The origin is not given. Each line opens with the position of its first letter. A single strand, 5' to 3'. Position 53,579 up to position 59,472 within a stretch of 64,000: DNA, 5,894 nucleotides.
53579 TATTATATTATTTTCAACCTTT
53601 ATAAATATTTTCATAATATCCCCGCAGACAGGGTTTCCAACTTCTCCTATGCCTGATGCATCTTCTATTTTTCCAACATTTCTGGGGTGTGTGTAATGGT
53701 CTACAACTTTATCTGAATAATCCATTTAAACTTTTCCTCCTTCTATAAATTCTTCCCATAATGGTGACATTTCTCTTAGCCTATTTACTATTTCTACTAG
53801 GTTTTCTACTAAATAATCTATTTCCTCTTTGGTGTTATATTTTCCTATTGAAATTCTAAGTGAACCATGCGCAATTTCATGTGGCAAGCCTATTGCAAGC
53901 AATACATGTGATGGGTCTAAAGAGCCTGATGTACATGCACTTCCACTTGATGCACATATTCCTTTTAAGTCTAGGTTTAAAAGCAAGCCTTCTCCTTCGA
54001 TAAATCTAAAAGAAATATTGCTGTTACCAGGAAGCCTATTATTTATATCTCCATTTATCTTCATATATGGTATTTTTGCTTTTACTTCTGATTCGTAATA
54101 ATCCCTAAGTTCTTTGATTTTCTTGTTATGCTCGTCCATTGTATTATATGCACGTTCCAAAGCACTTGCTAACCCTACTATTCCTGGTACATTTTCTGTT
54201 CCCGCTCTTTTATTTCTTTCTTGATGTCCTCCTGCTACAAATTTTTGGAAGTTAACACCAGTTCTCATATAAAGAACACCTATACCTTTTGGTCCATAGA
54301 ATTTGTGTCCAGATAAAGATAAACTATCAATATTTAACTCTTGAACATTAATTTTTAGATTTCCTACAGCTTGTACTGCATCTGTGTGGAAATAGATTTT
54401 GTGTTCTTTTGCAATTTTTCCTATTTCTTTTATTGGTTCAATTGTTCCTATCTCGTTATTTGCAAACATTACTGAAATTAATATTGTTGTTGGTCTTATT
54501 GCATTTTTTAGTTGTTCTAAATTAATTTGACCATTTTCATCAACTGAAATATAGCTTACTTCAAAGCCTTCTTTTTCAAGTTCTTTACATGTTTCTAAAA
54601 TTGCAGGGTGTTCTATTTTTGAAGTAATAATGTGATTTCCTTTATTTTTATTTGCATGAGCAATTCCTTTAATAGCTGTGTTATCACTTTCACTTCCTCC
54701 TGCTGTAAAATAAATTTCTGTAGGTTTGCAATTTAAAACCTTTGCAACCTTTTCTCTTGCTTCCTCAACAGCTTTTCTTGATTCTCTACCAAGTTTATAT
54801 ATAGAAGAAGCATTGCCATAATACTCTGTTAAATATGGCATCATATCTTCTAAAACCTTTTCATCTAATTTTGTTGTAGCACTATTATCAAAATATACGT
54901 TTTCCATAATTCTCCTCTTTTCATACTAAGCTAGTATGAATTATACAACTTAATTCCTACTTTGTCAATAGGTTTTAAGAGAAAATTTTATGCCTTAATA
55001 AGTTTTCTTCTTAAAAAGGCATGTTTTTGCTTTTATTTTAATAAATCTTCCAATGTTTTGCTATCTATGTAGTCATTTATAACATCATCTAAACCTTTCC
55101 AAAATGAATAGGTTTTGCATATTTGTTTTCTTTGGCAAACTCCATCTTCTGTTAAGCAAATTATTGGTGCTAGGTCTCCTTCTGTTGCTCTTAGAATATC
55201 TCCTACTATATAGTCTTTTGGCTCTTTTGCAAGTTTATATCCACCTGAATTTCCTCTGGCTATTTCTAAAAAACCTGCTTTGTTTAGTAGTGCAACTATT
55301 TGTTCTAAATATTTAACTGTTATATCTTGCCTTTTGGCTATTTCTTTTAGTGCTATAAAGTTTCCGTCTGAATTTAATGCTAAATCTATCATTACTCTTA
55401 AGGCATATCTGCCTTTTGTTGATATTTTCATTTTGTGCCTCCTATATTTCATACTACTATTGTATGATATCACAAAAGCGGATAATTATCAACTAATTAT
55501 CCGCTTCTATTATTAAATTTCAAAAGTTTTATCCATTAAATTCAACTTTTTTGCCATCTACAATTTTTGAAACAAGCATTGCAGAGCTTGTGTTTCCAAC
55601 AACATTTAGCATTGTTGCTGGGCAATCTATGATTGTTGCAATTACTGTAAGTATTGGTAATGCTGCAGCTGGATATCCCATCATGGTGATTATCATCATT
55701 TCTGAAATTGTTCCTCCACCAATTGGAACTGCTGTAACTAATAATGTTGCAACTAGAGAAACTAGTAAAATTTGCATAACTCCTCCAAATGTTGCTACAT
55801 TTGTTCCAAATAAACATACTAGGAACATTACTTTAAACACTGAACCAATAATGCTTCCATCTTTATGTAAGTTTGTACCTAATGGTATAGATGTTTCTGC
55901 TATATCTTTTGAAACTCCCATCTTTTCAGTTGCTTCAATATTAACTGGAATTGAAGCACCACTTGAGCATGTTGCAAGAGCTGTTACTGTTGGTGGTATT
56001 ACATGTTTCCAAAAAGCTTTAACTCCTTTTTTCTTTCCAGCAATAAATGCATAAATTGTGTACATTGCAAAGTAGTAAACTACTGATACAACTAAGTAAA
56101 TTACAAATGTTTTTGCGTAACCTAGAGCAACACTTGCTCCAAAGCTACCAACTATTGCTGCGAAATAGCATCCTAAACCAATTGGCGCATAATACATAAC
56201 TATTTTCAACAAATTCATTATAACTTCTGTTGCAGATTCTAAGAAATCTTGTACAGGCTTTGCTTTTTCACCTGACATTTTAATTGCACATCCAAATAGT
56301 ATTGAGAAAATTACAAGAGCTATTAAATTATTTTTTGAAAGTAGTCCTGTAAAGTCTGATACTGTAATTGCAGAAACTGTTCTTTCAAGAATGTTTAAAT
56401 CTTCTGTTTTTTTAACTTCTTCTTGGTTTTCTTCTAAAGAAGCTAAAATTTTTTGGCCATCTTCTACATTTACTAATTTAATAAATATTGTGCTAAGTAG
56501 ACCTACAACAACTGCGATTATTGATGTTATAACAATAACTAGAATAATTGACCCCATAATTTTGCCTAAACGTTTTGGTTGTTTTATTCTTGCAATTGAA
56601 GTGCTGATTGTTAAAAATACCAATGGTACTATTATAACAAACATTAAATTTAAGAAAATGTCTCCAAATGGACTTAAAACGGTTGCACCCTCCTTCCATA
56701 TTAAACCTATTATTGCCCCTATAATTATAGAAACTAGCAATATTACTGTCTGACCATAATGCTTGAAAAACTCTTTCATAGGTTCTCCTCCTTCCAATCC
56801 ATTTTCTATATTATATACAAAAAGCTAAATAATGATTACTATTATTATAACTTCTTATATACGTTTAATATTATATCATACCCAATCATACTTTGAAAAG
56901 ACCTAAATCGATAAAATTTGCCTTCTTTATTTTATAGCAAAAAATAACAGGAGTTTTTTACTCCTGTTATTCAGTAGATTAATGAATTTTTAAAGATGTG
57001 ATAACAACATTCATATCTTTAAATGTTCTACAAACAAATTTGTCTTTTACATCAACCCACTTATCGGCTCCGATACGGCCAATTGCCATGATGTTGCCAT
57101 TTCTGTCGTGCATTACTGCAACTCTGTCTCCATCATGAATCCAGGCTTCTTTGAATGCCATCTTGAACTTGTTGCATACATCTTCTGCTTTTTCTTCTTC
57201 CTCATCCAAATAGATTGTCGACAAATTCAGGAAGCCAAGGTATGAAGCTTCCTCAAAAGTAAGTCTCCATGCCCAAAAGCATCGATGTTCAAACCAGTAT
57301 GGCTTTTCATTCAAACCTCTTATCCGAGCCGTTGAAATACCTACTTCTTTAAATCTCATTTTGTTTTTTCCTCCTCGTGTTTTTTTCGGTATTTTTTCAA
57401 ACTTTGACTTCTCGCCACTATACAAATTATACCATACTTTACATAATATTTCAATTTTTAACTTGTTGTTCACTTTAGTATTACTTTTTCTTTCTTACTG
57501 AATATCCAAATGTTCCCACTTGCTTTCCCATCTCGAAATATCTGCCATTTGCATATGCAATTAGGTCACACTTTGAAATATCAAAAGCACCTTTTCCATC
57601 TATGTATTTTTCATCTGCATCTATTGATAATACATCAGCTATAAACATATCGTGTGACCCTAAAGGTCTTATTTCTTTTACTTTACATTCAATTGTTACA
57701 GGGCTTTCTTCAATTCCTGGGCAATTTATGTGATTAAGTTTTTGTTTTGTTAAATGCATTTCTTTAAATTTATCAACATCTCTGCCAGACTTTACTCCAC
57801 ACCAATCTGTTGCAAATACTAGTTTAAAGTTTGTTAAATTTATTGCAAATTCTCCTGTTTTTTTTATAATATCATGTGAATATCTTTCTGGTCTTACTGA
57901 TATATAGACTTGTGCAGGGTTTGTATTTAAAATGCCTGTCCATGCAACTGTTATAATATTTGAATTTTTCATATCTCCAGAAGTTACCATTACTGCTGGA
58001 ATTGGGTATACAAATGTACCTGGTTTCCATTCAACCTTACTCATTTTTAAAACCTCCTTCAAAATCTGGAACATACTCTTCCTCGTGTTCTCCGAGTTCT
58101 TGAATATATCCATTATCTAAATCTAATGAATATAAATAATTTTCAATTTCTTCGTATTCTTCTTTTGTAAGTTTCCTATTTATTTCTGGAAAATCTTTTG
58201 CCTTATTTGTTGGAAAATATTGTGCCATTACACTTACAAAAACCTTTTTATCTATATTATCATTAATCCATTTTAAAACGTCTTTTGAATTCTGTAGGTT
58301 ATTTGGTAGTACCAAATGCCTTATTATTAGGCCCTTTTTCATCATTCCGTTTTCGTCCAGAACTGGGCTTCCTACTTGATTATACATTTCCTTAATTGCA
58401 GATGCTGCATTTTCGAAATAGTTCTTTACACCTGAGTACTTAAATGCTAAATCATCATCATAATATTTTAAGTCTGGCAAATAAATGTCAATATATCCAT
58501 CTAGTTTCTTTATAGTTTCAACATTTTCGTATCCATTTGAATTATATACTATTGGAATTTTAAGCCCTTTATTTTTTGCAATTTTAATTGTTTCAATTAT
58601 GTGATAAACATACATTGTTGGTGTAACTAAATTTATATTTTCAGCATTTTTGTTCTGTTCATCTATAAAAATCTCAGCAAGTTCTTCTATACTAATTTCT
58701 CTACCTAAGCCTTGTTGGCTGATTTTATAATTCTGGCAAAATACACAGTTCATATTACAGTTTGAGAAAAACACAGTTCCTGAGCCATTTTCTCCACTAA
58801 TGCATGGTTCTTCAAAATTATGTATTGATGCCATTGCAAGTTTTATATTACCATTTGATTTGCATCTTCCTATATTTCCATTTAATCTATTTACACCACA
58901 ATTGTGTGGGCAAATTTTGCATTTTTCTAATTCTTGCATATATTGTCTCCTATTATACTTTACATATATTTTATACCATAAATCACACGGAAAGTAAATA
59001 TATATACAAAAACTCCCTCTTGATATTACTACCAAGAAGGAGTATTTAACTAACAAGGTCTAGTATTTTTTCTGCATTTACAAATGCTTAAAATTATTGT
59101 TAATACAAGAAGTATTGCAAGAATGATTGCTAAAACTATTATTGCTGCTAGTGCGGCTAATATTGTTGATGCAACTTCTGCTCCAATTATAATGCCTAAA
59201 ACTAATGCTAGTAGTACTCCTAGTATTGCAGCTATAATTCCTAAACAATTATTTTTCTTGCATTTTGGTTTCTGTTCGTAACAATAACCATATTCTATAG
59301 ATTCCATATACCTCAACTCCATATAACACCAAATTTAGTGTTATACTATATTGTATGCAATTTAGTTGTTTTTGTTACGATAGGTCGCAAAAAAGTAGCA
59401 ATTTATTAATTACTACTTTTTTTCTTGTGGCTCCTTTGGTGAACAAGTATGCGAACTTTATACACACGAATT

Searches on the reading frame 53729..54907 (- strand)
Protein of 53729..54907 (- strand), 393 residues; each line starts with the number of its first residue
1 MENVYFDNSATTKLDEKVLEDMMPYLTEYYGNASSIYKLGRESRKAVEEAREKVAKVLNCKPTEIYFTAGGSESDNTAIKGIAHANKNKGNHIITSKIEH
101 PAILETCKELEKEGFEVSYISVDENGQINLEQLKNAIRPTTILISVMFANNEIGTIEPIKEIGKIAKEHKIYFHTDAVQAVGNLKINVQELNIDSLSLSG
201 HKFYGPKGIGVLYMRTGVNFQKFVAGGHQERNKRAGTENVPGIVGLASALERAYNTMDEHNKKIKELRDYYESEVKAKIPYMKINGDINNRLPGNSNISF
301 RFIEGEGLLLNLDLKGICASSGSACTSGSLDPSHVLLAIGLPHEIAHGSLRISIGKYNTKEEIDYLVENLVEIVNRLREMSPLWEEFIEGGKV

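Call 55: list_cluster_members(proteins=[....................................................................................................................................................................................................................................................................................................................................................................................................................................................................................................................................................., window:53729-54907:-, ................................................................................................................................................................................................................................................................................, window:59559-60860:-, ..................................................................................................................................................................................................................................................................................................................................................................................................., window:60885-61841:-])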
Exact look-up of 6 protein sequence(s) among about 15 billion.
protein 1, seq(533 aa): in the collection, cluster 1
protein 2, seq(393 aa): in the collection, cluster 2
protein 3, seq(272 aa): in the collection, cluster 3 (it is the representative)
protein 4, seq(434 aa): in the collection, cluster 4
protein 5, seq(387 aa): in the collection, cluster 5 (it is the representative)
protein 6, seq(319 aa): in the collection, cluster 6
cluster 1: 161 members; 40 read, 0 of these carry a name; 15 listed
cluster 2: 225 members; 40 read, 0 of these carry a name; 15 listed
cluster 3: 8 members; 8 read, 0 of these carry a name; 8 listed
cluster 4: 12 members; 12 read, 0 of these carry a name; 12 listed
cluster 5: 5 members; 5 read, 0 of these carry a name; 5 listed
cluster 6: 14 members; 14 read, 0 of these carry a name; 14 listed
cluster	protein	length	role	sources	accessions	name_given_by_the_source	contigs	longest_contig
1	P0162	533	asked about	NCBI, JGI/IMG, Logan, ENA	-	-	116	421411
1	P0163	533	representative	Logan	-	-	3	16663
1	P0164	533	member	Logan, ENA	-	-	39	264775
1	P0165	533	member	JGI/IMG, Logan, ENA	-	-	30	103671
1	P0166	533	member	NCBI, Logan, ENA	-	-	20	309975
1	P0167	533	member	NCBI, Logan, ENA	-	-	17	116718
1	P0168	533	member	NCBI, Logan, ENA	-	-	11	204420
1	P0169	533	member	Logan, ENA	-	-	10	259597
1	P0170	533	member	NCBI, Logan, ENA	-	-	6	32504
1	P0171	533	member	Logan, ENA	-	-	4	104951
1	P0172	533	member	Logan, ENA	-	-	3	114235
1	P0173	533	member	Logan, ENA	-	-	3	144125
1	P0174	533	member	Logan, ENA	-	-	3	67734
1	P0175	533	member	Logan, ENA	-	-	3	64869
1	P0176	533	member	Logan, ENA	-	-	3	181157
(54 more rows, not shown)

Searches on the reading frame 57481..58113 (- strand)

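Call 8: search_protein_families(library=pfam, proteins=[window:57481-58113:-], max_evalue=0.01)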
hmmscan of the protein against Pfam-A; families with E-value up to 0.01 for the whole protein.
window:57481-58113:- (210 aa): 1 family
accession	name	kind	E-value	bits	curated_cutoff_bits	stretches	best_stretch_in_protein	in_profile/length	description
PF01613.24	Flavin_Reduct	-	1.2e-27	97.3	27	1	36-192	4-149/153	Flavin reductase like domain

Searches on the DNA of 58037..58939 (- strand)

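Call 27: search_rna_families(source=L013, start=1, end=760, threshold=evalue, max_evalue=1, show_alignments=3)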
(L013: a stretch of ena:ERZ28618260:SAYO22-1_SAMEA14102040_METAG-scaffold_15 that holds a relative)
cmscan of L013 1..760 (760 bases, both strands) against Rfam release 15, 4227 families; matches with E-value up to 1: 5.
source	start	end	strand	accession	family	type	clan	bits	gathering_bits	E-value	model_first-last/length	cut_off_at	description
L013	65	137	+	RF00005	tRNA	Gene; tRNA;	CL00001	69.2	29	6.1e-15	1-71/71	no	tRNA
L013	148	179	+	RF04344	Plastid-psbA-3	Cis-reg;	CL00153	24.2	48.4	0.062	1-57/57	no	Plastid-psbA-3 3UTR RNA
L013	379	410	+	RF04344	Plastid-psbA-3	Cis-reg;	CL00153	24.2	48.4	0.062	1-57/57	no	Plastid-psbA-3 3UTR RNA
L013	65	138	-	RF04354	Plastid-ycf2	Cis-reg;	-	22.5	65.7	0.046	1-75/75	no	Plastid-ycf2 5UTR RNA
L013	508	705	+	RF03159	RAGATH-7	Gene; sRNA;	-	18.3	111.8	0.13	1-208/208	no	RAGATH-7 RNA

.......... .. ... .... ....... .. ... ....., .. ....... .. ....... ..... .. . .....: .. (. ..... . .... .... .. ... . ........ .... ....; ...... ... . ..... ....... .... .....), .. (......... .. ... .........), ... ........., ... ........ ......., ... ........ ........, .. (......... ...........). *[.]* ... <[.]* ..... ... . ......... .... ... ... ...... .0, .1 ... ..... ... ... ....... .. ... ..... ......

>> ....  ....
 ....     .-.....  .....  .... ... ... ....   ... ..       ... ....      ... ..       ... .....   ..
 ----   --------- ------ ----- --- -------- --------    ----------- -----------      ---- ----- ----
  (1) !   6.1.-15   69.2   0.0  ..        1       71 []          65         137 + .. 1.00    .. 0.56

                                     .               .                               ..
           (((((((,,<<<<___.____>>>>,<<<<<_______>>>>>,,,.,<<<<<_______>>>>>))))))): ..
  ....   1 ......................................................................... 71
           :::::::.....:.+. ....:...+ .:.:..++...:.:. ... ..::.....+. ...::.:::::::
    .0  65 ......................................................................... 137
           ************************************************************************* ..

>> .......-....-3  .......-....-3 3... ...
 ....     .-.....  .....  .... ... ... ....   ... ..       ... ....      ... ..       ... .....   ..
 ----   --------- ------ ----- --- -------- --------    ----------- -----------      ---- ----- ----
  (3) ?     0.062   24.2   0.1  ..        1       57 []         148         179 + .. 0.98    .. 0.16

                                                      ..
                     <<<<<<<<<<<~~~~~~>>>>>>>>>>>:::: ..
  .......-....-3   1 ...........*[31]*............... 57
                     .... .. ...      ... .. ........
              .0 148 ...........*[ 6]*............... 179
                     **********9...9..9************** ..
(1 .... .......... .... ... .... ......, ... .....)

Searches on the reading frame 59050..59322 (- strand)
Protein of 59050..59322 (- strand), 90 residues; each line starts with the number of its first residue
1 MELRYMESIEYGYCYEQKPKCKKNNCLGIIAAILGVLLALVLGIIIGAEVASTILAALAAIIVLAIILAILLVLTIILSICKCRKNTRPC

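Call 8: search_protein_families(library=pfam, proteins=[window:59050-59322:-], max_evalue=0.01)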
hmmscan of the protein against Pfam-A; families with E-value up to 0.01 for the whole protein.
window:59050-59322:- (90 aa): 4 families
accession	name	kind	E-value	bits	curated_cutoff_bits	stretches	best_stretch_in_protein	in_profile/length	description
PF17647.6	DUF5518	-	0.00061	20.3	27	1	28-79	56-106/116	Family of unknown function (DUF5518)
PF13273.12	DUF4064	-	0.0028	18.3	32.1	1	25-87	6-85/102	Protein of unknown function (DUF4064)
PF07332.16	Phage_holin_3_6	-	0.0031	18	28.4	1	28-76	43-88/116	Putative Actinobacterial Holin-X, holin superfamily III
PF07784.16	DUF1622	-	0.0037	17.6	24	1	29-79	24-75/78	Protein of unknown function (DUF1622)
